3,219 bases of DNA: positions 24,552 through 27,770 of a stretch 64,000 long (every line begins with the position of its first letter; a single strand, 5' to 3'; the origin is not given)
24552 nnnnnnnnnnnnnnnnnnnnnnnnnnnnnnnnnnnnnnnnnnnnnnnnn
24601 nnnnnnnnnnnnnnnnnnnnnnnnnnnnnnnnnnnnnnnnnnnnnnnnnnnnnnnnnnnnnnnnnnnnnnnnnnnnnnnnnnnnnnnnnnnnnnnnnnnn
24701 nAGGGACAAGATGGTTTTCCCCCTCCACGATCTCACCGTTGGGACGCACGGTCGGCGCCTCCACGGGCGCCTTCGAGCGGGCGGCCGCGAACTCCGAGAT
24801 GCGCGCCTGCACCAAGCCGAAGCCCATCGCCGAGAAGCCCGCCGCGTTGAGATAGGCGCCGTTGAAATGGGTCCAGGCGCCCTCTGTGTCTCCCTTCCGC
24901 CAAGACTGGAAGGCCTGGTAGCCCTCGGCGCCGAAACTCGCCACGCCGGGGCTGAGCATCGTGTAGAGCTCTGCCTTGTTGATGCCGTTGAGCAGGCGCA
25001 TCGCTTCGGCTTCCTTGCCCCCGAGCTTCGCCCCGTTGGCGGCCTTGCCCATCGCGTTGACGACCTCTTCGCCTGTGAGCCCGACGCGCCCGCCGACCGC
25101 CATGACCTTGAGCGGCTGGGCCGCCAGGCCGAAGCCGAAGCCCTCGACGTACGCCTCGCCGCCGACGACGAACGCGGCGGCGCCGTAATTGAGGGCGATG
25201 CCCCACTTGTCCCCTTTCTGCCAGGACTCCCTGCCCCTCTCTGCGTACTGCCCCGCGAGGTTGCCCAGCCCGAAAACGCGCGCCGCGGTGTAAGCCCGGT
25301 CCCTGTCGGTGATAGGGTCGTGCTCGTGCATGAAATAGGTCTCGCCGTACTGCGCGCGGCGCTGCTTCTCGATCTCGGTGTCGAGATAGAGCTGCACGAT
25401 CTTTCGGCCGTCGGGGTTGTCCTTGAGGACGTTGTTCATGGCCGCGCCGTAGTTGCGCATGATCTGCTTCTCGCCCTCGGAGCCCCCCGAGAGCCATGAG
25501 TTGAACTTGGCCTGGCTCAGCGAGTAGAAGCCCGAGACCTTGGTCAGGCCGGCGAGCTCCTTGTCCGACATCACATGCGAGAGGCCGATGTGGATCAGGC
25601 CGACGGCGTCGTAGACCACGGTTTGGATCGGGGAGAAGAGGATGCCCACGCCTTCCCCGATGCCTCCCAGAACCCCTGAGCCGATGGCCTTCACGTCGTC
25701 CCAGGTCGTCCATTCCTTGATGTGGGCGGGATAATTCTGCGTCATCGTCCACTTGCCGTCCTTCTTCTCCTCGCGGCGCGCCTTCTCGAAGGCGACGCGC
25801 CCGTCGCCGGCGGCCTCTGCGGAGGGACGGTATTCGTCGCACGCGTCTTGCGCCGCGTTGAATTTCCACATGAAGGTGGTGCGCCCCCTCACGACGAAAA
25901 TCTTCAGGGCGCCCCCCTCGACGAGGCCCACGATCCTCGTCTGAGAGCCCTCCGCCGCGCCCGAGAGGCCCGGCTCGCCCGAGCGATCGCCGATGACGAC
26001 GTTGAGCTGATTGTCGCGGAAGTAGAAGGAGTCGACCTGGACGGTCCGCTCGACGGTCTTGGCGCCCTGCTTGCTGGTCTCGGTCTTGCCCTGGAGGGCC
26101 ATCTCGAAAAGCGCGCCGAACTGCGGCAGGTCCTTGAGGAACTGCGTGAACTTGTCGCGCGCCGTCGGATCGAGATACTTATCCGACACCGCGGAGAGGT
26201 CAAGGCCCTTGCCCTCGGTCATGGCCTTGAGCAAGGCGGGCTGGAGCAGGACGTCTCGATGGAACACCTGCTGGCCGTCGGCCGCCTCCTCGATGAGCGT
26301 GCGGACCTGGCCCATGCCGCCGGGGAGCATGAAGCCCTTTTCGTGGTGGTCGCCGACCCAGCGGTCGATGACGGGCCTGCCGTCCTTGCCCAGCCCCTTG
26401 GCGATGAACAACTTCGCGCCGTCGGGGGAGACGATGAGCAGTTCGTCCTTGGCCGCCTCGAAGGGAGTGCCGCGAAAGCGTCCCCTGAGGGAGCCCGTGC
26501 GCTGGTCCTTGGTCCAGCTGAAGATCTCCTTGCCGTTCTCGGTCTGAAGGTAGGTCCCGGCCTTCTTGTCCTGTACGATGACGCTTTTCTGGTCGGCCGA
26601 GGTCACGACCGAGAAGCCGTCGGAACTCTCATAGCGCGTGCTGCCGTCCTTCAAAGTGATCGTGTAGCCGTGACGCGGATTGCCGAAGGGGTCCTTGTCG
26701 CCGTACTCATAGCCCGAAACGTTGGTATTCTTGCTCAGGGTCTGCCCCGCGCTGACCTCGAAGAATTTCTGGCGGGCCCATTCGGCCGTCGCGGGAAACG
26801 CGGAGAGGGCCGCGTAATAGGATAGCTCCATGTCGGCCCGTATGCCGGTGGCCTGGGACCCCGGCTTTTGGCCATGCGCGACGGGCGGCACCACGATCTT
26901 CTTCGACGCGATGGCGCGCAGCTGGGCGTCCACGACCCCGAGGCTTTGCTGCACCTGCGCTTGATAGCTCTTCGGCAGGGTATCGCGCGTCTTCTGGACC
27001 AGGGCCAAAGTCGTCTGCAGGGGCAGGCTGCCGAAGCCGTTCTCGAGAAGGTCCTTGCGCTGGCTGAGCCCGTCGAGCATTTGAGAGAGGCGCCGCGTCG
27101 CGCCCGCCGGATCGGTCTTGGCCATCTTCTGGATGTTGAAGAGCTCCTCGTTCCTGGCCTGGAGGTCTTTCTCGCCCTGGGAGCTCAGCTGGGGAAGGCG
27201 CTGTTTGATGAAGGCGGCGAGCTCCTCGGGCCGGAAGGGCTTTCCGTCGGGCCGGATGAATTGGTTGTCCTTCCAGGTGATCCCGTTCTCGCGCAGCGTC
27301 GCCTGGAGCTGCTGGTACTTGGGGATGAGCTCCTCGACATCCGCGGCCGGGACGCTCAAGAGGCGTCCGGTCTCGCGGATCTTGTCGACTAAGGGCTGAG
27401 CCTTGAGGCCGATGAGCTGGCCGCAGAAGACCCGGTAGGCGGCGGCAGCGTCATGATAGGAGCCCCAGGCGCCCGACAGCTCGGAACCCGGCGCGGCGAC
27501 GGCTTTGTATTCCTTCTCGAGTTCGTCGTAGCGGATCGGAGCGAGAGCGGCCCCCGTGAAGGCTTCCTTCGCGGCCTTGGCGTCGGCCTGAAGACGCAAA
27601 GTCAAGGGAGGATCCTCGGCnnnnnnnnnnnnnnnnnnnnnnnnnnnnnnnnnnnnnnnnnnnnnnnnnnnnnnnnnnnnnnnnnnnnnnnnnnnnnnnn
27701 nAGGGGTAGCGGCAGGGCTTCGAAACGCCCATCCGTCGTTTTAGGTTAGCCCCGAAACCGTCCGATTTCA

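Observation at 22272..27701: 1809-aa secreted protein with (GT)9 linker and DHH-containing segments, no recognisable toxin/adhesin repeats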

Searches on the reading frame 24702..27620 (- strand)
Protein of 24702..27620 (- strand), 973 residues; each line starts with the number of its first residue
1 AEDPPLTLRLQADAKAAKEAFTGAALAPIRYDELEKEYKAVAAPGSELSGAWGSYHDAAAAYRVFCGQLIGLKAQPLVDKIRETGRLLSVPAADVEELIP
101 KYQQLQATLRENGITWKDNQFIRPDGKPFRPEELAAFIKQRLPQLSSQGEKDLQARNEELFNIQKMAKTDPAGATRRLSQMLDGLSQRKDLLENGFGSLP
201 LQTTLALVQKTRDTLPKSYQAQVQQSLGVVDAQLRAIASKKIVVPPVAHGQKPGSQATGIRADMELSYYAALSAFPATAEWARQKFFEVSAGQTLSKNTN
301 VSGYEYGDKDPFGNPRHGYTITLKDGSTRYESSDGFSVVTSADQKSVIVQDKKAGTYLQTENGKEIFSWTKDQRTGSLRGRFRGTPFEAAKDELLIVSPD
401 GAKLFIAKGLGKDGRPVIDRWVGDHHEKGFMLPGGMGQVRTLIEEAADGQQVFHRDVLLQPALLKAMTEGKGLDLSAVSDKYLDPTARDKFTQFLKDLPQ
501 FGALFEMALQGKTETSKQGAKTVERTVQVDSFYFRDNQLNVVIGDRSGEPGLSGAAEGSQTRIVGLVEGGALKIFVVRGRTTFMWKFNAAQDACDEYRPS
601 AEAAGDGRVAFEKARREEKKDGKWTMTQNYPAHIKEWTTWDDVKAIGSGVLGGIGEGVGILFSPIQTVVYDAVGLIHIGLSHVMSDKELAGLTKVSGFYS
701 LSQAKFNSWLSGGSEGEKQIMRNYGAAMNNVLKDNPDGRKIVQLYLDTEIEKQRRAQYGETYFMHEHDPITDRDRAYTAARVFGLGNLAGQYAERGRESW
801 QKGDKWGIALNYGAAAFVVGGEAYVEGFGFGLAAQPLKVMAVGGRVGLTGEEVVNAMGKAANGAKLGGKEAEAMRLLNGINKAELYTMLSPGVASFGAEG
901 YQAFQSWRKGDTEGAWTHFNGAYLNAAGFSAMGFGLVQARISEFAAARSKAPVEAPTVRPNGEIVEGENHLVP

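Call 45: find_related_loci(query=A4, collection=genome_contigs, flank=10000)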
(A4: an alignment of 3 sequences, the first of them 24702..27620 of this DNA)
Query A4 (973 aa) in genome_contigs; peptide patterns used: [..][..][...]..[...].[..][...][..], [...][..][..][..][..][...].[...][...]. (x = any residue, [..] = any of these).
91 stretches matched a pattern; 1 encode a relative of the query (tblastn E <= 1e-3); 1 distinct loci.
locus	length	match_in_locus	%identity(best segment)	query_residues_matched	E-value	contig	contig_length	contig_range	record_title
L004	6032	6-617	33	735-960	9e-27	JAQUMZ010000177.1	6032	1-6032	MAG: Elusimicrobia bacterium isolate STD1_166 NODE_47063_length_6032_cov_2.751905_Sandtown_D1, whole genome shotgun sequ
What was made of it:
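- Tried and rejected: The source genome is not among the GTDB species representatives (call 45).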

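Call 58: predict_structure(alignment_id=A4)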
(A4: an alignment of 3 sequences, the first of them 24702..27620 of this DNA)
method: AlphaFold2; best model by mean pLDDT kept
length: 973 residues; sequences in the alignment: 3
mean_pLDDT: 55.9   pTM: 0.33
mean pLDDT of the five models: 55.9, 55.5, 54.9, 54.4, 52.1
residues with pLDDT >= 90: 19; 70-90: 285; 50-70: 242; < 50: 427
segments of 3 or more residues with pLDDT < 50: 140-143, 238-286, 444-453, 507-510, 512-525, 544-561, 563-571, 576-582, 587-594, 599-611, 628-742, 772-803, 805-837, 881-898, 900-905, 919-973
pLDDT, mean of each block of 10 residues (from residue 1): 76 84 73 86 81 85 81 77 89 79 69 66 71 55 60 81 85 86 81 60 69 80 71 55 31 27 32 36 48 54 75 80 85 83 89 86 87 84 84 79 80 74 71 60 42 54 54 55 56 58 50 43 48 53 44 31 43 49 49 49 41 54 47 27 26 22 20 24 28 26 29 32 36 40 53 56 59 47 40 44 41 41 34 42 59 66 76 67 35 40 47 52 41 29 31 26 29 23
secondary structure, 60 per line:
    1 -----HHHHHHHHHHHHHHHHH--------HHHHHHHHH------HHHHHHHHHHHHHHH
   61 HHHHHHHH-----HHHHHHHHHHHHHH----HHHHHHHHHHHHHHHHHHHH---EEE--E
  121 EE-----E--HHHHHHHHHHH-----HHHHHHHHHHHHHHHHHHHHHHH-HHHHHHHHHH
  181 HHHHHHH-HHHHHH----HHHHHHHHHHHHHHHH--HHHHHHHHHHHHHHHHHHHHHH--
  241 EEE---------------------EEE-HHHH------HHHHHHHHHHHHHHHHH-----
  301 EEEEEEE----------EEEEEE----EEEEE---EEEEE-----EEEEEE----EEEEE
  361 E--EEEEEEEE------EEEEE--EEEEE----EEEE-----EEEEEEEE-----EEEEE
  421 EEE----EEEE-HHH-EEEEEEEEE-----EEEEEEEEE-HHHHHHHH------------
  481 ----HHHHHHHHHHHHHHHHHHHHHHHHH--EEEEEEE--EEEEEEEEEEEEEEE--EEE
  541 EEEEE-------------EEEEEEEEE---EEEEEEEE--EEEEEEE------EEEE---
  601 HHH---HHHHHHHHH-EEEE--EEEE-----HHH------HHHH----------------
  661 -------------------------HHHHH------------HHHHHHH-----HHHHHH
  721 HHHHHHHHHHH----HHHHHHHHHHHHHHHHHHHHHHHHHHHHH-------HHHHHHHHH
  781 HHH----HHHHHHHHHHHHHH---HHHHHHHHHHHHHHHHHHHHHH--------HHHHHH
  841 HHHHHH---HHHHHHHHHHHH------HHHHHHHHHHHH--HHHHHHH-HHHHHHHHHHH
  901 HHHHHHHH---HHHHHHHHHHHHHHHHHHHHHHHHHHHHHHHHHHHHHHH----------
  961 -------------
elements in order (helices of 4 or more, strands of 3 or more residues): H6-22 H31-39 H46-68 H74-87 H92-111 E115-117 E120-122 H131-141 H147-169 H171-187 H189-194 H199-214 H217-238 E241-243 E265-267 H269-272 H279-295 E301-307 E318-323 E328-332 E336-340 E346-351 E356-361 E364-371 E378-382 E385-389 E394-397 E403-410 E416-423 E428-431 E437-445 E451-459 H461-468 H485-509 E512-518 E521-535 E538-545 E559-567 E571-578 E581-587 E594-597 H607-615 E617-620 E623-626 H641-644 H686-690 H703-709 H715-731 H736-764 H772-783 H788-801 H805-826 H835-846 H850-861 H868-879 H882-888 H890-908 H912-950
